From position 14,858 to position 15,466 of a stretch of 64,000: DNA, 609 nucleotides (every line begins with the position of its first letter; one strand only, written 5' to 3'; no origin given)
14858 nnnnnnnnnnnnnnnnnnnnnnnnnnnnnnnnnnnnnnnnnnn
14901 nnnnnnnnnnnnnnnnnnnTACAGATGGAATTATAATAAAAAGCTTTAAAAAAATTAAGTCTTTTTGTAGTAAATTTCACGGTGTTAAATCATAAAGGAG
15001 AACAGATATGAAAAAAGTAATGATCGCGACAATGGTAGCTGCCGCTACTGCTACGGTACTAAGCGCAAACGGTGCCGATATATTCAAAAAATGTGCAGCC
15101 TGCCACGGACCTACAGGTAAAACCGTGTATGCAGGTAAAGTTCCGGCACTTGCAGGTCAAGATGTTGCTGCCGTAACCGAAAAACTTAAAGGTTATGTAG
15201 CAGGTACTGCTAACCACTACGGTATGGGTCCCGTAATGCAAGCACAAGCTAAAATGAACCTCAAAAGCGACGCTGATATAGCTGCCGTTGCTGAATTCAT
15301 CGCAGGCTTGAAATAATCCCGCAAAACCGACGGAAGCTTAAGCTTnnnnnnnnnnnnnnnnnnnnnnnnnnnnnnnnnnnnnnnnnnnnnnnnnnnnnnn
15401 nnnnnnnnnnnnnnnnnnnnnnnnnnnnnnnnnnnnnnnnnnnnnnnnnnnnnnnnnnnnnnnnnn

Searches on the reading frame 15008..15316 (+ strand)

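Call 59: search_protein_families(library=pfam, proteins=[window:15008-15316:+], max_evalue=0.01)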
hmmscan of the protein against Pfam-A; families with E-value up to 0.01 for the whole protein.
window:15008-15316:+ (102 aa): 2 families
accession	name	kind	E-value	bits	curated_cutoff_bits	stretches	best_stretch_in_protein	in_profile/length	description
PF00034.26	Cytochrom_C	-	3.2e-11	44.8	21.3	1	20-101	2-89/90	Cytochrome c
PF13442.11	Cytochrome_CBB3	-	1.4e-06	28.9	27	1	22-98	6-68/68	Cytochrome C oxidase, cbb3-type, subunit III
